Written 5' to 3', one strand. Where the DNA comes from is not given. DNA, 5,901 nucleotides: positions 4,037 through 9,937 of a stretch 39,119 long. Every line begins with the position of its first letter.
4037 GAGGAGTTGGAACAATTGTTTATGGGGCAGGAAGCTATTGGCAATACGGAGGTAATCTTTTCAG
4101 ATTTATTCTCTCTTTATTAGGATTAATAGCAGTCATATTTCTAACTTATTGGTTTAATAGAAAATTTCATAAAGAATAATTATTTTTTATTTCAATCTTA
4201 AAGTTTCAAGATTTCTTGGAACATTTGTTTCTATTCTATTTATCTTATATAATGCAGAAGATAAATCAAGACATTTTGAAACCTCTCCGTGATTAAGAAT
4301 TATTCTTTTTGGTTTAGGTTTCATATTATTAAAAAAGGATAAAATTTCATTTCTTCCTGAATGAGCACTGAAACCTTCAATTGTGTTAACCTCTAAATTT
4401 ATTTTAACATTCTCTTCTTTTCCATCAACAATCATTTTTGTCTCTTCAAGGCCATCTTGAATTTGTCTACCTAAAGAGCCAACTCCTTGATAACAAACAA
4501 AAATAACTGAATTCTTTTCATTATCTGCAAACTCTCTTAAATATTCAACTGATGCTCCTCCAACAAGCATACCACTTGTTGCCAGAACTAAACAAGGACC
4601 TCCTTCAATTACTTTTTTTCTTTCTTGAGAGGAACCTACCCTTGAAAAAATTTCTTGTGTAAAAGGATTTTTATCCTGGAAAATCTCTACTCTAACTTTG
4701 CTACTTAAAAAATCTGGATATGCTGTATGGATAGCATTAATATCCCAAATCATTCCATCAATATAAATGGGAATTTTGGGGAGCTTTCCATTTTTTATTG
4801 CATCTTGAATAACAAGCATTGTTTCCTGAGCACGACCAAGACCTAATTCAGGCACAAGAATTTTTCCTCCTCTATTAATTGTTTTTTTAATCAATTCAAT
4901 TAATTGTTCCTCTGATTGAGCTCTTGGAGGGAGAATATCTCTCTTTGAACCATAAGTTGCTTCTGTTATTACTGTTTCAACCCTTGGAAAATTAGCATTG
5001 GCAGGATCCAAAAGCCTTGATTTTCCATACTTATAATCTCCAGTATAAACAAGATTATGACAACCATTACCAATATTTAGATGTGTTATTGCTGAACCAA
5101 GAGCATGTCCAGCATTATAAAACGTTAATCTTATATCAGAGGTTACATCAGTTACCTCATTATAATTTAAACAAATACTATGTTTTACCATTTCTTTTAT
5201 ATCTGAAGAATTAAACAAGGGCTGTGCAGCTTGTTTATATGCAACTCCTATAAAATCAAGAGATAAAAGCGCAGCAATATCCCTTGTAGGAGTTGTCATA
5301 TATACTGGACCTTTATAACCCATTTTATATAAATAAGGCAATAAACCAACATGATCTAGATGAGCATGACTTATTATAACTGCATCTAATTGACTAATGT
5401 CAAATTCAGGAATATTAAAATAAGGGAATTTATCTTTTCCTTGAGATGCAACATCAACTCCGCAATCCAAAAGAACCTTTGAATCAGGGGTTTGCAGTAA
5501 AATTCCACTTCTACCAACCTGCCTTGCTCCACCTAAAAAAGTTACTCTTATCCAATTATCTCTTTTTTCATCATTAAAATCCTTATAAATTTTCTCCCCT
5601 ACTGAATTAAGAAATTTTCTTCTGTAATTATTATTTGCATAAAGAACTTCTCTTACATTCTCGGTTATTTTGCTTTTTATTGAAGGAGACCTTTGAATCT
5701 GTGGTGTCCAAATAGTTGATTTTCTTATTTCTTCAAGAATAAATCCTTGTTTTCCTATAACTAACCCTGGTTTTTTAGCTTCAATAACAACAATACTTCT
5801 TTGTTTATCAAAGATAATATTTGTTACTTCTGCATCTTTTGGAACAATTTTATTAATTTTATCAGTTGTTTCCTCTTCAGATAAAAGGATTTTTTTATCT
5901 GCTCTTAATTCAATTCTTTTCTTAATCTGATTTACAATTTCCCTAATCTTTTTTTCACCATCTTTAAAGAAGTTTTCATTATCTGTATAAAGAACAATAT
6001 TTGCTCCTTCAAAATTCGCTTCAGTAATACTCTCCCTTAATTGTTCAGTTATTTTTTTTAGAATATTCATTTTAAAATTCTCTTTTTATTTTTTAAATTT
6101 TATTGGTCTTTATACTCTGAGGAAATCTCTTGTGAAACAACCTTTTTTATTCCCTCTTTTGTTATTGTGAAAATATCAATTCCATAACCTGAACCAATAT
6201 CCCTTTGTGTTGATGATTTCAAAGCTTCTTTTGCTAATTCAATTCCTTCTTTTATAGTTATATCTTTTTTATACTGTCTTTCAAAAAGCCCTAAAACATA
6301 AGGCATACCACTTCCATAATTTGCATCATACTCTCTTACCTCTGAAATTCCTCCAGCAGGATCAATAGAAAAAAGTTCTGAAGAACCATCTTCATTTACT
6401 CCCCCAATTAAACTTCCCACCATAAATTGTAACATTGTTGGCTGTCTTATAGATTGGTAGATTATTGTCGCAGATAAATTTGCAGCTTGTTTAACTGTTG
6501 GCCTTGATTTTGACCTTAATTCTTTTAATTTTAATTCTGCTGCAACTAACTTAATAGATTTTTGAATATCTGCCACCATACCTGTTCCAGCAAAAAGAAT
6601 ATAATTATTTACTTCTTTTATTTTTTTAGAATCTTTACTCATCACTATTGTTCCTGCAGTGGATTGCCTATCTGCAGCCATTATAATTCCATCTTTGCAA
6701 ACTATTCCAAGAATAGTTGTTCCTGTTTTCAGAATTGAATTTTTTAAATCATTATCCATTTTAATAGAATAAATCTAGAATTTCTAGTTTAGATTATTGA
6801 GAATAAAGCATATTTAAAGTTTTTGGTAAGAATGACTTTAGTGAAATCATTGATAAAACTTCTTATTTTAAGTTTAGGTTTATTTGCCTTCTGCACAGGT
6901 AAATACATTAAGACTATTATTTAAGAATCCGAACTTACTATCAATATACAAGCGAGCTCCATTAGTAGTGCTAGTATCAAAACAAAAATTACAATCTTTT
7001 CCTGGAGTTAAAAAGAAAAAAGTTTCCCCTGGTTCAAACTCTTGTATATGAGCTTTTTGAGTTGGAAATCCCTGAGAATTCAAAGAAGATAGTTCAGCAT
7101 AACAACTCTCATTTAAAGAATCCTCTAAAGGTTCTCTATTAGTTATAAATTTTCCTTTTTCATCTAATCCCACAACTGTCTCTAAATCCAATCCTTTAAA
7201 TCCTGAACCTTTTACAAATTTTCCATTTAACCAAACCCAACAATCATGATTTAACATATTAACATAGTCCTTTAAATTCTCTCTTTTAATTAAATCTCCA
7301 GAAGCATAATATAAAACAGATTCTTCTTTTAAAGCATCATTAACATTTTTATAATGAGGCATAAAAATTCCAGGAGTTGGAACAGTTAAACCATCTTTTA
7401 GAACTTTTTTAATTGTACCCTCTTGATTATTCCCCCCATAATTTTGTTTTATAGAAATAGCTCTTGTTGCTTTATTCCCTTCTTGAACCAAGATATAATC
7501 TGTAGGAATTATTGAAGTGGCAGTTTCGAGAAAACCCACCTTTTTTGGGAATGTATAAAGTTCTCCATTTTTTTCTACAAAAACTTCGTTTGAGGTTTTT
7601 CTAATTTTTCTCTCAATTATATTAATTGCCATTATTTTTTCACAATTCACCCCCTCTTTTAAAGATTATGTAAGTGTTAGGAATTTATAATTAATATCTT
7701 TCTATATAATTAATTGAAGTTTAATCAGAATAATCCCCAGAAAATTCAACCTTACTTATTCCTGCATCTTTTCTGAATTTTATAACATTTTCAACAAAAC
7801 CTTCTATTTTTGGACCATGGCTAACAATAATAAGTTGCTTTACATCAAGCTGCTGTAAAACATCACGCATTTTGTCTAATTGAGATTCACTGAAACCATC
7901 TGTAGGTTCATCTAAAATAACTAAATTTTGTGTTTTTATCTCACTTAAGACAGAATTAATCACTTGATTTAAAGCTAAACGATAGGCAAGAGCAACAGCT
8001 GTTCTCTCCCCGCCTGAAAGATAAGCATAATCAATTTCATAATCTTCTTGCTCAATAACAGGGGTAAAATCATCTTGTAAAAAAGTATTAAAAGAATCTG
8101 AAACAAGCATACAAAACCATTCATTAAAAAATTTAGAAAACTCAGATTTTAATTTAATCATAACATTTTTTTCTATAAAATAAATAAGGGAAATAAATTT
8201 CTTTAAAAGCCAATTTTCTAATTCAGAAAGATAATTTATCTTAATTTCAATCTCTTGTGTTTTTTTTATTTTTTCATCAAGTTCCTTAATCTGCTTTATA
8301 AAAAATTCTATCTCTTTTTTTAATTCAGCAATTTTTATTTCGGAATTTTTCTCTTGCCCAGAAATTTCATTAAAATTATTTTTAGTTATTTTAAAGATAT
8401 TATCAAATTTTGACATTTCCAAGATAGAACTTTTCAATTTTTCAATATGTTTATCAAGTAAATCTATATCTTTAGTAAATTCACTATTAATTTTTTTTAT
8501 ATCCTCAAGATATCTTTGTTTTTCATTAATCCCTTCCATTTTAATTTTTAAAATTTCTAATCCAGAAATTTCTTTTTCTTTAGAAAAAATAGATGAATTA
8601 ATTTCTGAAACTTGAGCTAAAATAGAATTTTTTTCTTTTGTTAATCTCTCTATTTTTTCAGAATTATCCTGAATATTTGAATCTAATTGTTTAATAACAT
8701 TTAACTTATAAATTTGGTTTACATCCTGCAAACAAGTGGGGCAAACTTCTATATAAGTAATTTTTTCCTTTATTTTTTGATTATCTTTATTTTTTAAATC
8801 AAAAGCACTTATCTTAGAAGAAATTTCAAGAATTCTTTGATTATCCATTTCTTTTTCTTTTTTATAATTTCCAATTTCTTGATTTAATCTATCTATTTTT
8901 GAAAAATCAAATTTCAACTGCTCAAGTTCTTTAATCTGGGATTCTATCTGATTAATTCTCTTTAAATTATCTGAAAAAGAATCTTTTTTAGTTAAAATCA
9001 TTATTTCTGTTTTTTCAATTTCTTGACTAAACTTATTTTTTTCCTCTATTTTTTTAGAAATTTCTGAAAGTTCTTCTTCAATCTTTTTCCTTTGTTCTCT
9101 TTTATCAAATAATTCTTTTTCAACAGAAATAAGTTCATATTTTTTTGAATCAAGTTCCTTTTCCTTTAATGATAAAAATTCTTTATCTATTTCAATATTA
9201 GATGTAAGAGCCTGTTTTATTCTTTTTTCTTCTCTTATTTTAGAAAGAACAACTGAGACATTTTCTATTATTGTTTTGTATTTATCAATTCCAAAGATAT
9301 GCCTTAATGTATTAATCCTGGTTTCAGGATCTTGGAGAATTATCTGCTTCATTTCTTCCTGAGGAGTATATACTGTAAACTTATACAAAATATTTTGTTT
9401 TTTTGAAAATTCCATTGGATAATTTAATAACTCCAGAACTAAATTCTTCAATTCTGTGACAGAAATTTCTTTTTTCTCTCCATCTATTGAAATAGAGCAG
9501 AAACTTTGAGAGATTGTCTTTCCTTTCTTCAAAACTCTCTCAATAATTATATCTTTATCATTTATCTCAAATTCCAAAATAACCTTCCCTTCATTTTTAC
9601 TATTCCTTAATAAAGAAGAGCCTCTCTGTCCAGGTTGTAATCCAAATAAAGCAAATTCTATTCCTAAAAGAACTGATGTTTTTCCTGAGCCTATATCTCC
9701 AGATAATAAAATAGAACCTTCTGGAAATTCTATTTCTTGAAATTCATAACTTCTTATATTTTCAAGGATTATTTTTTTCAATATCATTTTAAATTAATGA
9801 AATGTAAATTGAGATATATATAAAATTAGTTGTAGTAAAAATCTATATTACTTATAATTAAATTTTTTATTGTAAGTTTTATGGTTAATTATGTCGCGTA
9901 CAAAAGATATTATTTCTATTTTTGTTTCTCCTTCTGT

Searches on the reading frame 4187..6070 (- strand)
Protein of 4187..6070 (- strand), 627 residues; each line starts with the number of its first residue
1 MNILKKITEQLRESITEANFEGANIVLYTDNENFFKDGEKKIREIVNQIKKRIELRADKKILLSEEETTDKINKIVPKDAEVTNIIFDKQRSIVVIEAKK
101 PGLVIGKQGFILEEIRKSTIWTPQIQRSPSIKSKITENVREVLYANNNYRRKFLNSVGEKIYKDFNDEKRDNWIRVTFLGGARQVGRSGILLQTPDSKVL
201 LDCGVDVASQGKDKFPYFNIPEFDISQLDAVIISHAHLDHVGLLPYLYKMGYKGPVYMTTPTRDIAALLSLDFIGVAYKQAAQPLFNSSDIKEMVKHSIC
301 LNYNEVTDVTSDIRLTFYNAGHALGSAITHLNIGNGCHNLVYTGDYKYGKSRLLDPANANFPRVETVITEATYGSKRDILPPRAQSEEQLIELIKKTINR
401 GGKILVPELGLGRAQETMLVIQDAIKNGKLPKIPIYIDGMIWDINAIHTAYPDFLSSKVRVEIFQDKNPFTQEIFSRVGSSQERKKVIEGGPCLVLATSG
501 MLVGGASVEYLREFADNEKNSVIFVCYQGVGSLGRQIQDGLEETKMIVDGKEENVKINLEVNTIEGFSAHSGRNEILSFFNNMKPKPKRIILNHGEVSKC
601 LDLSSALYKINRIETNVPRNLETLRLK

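Call 33: search_protein_families(library=pfam, proteins=[window:4187-6070:-], max_evalue=0.001)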
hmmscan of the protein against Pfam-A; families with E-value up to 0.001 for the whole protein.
window:4187-6070:- (627 aa): 7 families
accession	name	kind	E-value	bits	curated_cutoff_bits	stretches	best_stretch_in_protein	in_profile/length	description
PF10996.14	Beta-Casp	-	1.8e-26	93.5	27.7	1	414-537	1-120/120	Beta-Casp domain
PF16661.11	Lactamase_B_6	-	6.5e-18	65.2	27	1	191-358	1-174/193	Metallo-beta-lactamase superfamily domain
PF07521.17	RMMBL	-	4.3e-16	59.1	21.6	1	555-618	2-63/63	Zn-dependent metallo-hydrolase RNA specificity domain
PF17214.9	KH_TffA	-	1.4e-14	54.3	22.6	1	2-62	6-68/68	Transcription termination factor FttA, KH domain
PF12706.13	Lactamase_B_2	-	7.2e-11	42.5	27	1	198-375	2-168/200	Beta-lactamase superfamily domain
PF00753.33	Lactamase_B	-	1.2e-10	42.1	22.7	1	190-257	9-73/196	Metallo-beta-lactamase superfamily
PF07650.23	KH_2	-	9.1e-05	22.6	22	1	72-118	6-53/78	KH domain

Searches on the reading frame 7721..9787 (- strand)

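Call 33: search_protein_families(library=pfam, proteins=[window:7721-9787:-], max_evalue=0.001)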
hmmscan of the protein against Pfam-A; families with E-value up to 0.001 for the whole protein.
window:7721-9787:- (688 aa): 3 families
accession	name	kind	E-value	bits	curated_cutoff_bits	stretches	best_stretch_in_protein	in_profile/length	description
PF02463.25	SMC_N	-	6.8e-08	32.6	40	1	3-77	2-87/220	RecF/RecN/SMC N terminal domain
PF13476.12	AAA_23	-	1.5e-07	32.7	27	0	5-252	1-198/201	AAA domain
PF13558.12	SbcC_Walker_B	-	2.8e-05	24.7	27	1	583-645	26-89/90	SbcC/RAD50-like, Walker B motif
